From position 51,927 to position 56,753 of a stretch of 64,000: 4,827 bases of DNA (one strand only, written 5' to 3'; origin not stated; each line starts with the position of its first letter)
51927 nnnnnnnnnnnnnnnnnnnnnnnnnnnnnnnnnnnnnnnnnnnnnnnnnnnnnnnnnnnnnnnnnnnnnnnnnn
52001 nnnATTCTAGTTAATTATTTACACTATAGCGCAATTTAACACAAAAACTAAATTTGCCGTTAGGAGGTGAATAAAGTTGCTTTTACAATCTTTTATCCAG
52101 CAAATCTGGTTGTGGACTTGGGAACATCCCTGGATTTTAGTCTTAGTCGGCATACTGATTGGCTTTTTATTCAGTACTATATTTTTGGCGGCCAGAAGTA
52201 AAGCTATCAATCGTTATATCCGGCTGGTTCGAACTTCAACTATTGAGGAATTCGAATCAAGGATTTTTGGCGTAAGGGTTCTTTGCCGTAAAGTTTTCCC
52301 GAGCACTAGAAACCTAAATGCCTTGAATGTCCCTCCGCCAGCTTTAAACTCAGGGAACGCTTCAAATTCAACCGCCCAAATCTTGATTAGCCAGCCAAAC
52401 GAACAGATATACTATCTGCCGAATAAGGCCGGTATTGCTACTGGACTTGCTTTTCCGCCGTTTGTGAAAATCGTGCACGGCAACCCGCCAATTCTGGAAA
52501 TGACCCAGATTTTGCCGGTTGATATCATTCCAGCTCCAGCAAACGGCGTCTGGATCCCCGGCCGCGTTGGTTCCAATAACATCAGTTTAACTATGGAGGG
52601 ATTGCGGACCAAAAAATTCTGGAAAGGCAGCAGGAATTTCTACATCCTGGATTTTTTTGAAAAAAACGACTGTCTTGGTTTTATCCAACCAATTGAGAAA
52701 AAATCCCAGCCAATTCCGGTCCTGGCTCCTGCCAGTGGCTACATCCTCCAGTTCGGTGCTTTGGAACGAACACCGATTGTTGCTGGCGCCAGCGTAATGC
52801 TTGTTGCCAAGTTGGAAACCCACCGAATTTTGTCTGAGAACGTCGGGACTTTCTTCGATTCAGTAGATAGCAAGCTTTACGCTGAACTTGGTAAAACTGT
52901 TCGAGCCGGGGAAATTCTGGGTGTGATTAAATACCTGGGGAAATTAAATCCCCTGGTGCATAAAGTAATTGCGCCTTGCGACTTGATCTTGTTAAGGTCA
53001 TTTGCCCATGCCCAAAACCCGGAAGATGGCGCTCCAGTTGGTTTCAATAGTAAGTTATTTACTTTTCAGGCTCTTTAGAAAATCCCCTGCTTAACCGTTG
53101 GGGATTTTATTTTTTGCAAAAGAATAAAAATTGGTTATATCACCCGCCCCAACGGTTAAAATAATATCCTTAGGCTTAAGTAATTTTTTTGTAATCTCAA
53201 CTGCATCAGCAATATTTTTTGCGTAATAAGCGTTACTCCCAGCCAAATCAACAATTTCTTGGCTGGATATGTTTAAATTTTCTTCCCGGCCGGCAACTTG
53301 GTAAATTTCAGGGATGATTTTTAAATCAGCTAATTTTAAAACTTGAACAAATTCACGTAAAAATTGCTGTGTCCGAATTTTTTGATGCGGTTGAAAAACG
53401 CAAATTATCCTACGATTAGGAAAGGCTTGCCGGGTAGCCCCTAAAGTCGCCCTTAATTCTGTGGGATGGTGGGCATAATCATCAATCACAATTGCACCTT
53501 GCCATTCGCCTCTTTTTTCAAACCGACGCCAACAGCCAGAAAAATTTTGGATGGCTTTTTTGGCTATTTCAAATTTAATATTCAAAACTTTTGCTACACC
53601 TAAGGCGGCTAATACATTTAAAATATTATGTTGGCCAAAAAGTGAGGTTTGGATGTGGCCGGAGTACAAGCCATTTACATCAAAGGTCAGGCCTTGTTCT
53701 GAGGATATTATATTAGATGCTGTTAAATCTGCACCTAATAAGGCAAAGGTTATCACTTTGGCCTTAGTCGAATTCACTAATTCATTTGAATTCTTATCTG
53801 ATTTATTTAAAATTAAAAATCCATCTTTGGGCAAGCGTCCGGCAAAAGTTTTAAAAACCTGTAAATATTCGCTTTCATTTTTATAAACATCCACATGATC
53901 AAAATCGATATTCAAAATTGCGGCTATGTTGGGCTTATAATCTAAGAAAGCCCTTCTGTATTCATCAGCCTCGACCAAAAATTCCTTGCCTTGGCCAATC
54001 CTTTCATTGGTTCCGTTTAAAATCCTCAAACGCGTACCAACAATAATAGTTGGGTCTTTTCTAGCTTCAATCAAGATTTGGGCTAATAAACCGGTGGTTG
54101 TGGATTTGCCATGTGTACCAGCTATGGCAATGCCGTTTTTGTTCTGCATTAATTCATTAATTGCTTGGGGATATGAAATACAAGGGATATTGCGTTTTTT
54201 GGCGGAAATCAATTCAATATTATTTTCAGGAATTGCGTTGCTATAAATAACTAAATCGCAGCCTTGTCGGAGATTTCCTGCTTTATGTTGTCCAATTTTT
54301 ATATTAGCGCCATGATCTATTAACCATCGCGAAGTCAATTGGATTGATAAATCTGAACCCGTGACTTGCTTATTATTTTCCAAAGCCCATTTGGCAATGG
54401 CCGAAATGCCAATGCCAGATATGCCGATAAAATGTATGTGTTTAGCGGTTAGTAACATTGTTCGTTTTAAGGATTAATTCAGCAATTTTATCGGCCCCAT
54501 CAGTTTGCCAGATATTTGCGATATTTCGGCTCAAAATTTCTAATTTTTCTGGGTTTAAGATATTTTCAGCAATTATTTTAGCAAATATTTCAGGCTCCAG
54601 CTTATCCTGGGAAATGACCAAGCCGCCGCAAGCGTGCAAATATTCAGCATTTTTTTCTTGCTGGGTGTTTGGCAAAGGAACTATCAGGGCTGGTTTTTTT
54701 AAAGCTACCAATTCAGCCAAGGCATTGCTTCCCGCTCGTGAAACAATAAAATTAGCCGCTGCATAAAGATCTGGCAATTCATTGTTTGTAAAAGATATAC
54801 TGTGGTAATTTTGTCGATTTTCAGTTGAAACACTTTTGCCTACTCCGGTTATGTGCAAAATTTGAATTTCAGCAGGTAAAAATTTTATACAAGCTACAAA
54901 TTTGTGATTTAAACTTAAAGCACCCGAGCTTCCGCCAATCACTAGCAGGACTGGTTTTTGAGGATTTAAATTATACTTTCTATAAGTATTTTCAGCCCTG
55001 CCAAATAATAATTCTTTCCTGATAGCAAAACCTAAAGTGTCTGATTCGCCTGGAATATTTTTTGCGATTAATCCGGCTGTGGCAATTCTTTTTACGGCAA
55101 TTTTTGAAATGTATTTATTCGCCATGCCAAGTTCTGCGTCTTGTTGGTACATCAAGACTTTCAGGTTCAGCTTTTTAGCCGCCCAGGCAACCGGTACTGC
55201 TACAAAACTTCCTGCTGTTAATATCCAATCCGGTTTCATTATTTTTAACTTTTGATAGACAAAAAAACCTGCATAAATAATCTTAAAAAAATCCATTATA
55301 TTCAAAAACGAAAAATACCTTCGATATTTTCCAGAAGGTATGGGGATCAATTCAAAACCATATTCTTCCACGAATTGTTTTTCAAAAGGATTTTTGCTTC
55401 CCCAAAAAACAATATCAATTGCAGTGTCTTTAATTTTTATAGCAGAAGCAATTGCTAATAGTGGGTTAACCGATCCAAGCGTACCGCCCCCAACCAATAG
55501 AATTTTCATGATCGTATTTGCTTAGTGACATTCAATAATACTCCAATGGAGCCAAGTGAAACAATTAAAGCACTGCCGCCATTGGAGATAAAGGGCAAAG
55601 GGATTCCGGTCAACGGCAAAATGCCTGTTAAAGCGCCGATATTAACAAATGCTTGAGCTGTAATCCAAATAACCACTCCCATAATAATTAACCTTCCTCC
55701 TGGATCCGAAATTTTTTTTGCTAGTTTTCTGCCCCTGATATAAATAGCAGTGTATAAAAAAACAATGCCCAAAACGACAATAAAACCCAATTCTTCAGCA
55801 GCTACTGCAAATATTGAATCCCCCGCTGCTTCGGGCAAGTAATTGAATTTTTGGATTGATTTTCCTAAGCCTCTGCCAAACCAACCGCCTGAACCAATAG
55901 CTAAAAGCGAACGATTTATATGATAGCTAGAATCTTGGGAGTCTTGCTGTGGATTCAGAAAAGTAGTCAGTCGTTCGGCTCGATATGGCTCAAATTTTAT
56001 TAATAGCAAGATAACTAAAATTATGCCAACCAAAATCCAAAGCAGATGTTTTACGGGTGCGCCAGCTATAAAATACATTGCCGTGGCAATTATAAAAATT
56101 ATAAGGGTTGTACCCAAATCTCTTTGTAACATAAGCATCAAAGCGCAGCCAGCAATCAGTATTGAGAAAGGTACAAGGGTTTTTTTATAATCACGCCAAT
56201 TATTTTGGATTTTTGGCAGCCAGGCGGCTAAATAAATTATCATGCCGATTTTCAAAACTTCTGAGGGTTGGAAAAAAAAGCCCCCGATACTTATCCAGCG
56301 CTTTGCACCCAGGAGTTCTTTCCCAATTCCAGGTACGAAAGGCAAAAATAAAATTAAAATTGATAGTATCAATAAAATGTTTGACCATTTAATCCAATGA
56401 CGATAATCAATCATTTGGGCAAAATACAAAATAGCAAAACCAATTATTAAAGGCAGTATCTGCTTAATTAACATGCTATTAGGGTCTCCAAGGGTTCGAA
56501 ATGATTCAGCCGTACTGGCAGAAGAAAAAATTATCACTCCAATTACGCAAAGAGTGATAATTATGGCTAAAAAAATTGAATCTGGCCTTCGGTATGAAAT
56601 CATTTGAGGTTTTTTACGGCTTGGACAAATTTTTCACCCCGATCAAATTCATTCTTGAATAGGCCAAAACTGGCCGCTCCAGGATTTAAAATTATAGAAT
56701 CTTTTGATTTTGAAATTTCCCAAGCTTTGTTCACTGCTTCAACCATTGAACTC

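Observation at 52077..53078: GC-rich, opposite-strand gene inserted between murB and murC encoding a membrane-anchored degenerate M23-like protein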

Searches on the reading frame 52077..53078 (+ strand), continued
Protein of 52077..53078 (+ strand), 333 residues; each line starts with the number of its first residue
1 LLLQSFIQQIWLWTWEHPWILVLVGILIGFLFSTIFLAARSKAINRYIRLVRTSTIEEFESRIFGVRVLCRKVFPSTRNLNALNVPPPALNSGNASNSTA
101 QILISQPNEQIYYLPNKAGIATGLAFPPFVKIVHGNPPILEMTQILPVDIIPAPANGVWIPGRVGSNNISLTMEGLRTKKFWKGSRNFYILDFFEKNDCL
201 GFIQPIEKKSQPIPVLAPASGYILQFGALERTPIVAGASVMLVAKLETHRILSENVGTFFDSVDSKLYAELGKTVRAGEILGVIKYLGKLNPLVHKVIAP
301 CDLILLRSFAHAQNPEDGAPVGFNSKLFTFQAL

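Call 46: find_encoding_contigs(protein=P0019, flank=6000, max_places=2)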
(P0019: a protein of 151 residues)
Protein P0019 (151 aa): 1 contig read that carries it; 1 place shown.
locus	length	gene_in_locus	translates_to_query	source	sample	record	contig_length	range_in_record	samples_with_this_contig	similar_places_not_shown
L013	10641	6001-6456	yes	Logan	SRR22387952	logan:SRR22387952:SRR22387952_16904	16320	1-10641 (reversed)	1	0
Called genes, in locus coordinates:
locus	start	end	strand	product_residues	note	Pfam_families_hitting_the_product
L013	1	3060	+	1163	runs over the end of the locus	PF02811:PHP, PF07733:DNA_pol3_alpha, PF17657:DNA_pol3_finger, PF14579:HHH_6, PF01336:tRNA_anti-codon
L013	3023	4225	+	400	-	PF04865:Baseplate_J (weak)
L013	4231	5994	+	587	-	PF07973:tRNA_SAD, PF00587:tRNA-synt_2b, PF03129:HGTP_anticodon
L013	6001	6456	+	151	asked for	PF00364:Biotin_lipoyl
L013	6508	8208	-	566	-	PF09587:PGA_cap, PF13517:FG-GAP_3 (weak)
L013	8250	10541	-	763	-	PF11369:DUF3160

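Call 64: find_related_loci(query=window:52077-53075:+, collection=metagenome_contigs, flank=6000)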
Query window:52077-53075:+ (333 aa) in metagenome_contigs; peptide patterns used: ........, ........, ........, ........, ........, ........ (x = any residue, [..] = any of these).
101 stretches matched a pattern, but none encodes a relative of the query by tblastn (E <= 1e-3).

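Call 65: find_related_loci(query=A1, collection=metagenome_contigs, flank=6000)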
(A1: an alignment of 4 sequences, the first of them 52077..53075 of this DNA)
Query A1 (333 aa) in metagenome_contigs; peptide patterns used: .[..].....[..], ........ (x = any residue, [..] = any of these).
153 stretches matched a pattern; 2 encode a relative of the query (tblastn E <= 1e-3); 2 distinct loci.
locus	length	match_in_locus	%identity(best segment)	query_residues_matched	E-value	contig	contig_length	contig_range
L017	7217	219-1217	47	3-333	8e-97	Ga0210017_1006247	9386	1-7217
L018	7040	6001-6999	47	3-333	8e-97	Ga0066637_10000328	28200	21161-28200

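Call 73: search_protein_families(library=padloc, proteins=[window:52077-53075:+], max_evalue=0.01)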
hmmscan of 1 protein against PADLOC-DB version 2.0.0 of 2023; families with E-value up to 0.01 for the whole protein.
window:52077-53075:+ (333 aa): 0 families

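Call 74: search_protein_families(library=phrogs, proteins=[window:52077-53075:+], max_evalue=0.01)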
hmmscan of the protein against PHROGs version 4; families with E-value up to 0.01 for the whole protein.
window:52077-53075:+ (333 aa): 0 families

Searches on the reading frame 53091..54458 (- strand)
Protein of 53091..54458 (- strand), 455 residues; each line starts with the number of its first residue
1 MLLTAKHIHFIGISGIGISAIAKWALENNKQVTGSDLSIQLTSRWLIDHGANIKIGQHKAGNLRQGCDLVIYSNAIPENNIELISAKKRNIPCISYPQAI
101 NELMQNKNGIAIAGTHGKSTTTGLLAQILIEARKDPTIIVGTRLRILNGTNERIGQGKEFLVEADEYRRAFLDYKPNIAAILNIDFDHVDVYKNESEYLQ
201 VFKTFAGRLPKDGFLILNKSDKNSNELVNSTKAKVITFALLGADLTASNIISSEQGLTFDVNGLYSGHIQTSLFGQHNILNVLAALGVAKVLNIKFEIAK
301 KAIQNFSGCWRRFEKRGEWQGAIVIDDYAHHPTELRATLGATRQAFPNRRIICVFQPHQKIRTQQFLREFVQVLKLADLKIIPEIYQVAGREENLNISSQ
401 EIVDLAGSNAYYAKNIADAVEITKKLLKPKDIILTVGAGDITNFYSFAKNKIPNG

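Call 4: search_protein_families(library=pfam, proteins=[window:53091-54458:-], max_evalue=1)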
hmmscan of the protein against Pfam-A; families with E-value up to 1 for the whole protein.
window:53091-54458:- (455 aa): 3 families
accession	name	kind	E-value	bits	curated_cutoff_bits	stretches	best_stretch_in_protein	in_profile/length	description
PF08245.18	Mur_ligase_M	-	1.7e-25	90.6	24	1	112-289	1-200/200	Mur ligase middle domain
PF02875.26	Mur_ligase_C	-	2.3e-21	77.4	28.4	1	311-439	1-127/127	Mur ligase, glutamate ligase domain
PF01225.30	Mur_ligase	-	7.4e-20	71.6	21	1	7-107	1-94/95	Mur ligase family, catalytic domain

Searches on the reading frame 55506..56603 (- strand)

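Call 60: search_protein_families(library=pfam, proteins=[window:55506-56603:-], max_evalue=0.0001)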
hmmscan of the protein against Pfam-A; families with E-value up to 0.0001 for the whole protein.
window:55506-56603:- (365 aa): 1 family
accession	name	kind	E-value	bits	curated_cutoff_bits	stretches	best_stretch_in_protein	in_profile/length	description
PF01098.24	FTSW_RODA_SPOVE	-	5.4e-101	338.6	26.4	1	13-362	5-353/356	Cell cycle protein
